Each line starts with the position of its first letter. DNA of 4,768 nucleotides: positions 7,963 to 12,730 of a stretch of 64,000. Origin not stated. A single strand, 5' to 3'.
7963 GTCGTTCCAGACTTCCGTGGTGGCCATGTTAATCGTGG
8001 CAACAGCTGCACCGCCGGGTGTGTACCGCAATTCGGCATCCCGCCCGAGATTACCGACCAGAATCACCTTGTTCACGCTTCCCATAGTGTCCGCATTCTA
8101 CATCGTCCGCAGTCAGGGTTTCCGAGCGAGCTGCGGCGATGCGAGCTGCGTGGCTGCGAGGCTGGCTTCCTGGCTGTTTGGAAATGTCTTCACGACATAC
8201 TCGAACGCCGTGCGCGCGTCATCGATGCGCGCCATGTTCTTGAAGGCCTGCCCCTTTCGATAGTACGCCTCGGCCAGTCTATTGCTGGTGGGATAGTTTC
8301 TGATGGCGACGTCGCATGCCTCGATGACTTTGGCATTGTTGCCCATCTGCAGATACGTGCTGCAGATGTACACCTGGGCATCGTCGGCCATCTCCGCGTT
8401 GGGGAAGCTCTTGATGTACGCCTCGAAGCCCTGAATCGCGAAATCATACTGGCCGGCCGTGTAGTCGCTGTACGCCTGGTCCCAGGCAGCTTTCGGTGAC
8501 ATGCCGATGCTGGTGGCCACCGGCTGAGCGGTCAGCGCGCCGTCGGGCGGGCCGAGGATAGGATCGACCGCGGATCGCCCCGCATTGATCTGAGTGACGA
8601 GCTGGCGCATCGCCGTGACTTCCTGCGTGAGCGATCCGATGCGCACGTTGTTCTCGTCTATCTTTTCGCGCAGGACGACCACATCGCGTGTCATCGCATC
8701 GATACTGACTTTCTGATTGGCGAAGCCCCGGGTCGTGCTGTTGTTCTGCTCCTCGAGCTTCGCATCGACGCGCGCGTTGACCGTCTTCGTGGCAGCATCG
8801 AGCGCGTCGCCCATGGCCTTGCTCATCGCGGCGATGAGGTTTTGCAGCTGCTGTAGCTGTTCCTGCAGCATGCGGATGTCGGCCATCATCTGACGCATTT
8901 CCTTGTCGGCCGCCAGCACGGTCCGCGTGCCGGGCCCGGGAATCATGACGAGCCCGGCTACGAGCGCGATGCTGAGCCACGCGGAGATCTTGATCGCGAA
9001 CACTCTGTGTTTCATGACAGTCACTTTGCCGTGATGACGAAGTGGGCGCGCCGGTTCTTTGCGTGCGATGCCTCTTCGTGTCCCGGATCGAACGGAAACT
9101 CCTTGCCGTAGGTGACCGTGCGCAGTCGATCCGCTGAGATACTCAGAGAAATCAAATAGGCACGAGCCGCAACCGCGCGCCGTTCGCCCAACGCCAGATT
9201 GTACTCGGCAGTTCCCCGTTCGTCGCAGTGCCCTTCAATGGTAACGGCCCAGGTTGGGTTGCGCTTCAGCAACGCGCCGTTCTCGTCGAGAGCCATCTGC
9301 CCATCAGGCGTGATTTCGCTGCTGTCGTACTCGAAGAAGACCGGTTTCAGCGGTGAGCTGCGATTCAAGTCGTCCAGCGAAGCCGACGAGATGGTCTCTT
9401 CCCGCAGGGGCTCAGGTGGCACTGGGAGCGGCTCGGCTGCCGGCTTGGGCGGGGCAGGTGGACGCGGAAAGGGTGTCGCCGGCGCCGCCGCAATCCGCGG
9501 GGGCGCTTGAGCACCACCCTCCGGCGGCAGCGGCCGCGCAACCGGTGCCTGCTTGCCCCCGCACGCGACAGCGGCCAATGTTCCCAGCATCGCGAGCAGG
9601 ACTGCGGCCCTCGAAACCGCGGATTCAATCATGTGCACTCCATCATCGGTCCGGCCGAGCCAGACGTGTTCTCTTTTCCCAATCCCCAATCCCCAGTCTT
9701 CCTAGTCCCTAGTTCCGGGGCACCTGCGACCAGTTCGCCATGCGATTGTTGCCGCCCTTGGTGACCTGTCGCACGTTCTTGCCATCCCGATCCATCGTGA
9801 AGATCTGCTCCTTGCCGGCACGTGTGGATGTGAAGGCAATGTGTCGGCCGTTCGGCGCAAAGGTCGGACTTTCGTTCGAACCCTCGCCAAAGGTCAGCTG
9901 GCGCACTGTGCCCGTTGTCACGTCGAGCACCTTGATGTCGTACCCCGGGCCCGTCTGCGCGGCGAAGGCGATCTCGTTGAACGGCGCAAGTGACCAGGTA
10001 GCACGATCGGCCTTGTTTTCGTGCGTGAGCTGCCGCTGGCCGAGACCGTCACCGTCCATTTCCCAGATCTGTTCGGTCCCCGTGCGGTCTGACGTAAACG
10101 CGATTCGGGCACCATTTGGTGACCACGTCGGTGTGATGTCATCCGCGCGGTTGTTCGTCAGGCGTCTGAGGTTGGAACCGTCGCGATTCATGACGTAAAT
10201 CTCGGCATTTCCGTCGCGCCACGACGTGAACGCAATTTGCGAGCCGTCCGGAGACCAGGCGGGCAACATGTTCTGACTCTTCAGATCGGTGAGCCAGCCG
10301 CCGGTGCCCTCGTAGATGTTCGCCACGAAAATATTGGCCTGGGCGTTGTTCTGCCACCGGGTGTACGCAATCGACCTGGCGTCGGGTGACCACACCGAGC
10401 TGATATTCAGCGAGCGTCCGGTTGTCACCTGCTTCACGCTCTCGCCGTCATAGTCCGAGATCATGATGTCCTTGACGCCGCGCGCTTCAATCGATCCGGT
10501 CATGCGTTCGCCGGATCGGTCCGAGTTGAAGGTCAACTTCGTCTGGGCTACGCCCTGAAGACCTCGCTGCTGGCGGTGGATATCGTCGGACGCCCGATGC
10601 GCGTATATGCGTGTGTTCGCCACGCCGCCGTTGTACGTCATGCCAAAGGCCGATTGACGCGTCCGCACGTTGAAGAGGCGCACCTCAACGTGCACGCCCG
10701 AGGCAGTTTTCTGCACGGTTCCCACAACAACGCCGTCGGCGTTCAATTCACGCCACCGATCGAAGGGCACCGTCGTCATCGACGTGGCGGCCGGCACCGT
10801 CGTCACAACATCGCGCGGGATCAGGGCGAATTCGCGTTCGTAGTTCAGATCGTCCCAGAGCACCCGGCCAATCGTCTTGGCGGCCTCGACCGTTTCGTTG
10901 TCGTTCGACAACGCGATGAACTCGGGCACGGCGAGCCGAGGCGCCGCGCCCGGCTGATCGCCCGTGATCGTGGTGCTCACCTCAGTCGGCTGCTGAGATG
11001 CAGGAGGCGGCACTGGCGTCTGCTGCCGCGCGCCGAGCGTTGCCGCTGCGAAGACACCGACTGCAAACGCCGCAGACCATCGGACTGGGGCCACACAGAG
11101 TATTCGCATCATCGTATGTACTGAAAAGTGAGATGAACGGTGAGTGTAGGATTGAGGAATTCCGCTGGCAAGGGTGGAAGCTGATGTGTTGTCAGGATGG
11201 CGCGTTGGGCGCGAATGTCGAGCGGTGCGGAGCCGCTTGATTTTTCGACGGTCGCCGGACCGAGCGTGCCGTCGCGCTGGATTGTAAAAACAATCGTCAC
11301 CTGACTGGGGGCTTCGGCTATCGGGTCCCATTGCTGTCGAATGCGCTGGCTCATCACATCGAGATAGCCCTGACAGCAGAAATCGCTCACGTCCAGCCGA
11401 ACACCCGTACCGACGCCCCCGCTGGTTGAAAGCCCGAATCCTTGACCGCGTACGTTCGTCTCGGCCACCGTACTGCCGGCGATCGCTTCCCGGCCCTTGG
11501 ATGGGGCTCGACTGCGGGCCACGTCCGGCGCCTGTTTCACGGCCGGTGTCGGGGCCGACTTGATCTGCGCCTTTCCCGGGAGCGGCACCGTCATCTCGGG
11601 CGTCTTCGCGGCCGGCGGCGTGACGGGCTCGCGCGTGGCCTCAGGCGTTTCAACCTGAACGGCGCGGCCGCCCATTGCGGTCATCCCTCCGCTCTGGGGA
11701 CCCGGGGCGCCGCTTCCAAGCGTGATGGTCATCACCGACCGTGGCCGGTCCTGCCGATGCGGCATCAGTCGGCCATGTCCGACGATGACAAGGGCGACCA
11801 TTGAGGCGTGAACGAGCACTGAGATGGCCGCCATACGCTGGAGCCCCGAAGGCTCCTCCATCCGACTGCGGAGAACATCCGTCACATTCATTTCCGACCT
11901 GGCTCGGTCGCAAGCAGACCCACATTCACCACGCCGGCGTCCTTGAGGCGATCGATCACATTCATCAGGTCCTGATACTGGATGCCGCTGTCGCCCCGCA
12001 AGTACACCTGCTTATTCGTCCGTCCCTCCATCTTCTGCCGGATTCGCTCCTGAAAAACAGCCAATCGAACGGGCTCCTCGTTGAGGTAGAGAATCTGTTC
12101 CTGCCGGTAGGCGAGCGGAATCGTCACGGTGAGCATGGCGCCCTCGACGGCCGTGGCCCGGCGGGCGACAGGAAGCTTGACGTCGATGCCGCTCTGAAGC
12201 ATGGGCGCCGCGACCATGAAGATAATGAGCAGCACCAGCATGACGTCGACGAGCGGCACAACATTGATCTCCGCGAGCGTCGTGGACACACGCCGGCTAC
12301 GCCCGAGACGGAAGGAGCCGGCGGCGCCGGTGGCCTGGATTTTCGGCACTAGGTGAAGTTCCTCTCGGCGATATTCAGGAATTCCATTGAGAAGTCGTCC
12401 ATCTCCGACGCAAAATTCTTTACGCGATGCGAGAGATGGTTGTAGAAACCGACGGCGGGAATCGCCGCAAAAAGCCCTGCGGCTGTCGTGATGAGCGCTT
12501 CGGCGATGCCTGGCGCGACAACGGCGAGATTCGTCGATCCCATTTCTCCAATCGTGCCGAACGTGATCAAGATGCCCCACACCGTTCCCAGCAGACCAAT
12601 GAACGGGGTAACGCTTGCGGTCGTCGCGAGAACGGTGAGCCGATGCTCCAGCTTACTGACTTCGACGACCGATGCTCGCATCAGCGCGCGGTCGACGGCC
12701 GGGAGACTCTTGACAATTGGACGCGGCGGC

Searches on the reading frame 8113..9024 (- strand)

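Call 49: search_protein_families(library=pfam, proteins=[window:8113-9024:-], max_evalue=0.00001)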
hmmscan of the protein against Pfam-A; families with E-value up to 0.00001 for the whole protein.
window:8113-9024:- (303 aa): 5 families
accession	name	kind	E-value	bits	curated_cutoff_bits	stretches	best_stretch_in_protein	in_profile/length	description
PF13174.12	TPR_6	-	2.8e-11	43.7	26.3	0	252-284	1-33/33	Tetratricopeptide repeat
PF13525.12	YfiO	-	2.6e-09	37.6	25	1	175-293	3-132/203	Outer membrane lipoprotein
PF07719.23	TPR_2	-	8.9e-08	32.1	27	0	251-283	1-33/34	Tetratricopeptide repeat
PF00515.34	TPR_1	-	2.4e-06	27.5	27.8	0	251-283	1-33/34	Tetratricopeptide repeat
PF13432.12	TPR_16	-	3.4e-06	27.8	32.7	0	255-289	1-35/65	Tetratricopeptide repeat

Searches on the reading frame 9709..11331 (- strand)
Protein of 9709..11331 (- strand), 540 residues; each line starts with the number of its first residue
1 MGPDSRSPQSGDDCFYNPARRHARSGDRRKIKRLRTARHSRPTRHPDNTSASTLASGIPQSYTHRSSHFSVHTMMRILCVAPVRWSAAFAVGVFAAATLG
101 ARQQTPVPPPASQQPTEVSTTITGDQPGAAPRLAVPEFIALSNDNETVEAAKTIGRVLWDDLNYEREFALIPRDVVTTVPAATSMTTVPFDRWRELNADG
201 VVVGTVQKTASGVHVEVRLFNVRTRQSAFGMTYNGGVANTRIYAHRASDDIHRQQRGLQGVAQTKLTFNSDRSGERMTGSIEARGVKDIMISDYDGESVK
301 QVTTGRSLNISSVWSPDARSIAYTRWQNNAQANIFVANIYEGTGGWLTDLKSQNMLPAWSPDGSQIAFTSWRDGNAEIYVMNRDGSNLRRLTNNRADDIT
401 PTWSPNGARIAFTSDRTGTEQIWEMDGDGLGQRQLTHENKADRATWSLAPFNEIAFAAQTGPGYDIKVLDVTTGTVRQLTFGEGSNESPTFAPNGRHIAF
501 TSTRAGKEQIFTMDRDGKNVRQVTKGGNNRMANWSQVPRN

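Call 49: search_protein_families(library=pfam, proteins=[window:9709-11331:-], max_evalue=0.00001)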
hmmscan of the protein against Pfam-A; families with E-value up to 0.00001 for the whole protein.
window:9709-11331:- (540 aa): 4 families
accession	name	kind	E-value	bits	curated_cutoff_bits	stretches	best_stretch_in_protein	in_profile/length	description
PF07676.18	PD40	-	1.1e-37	127.6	20.9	3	388-423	1-37/38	WD40-like Beta Propeller Repeat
PF04052.18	TolB_N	-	1.1e-12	48.5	22.4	1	130-226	12-104/106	TolB amino-terminal domain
PF00930.27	DPPIV_N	-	1.6e-10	40.7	22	0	324-398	15-85/354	Dipeptidyl peptidase IV (DPP IV) N-terminal region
PF25174.1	Beta-prop_THOC3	-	1.3e-09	37.9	305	0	402-520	9-122/272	THOC3 beta-propeller domain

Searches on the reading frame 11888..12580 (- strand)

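Call 49: search_protein_families(library=pfam, proteins=[window:11888-12580:-], max_evalue=0.00001)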
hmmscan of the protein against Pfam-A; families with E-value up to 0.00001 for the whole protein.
window:11888-12580:- (230 aa): 1 family
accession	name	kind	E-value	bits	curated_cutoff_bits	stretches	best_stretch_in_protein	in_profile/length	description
PF02472.21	ExbD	-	2.6e-26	92.6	25.4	1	102-224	5-125/128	Biopolymer transport protein ExbD/TolR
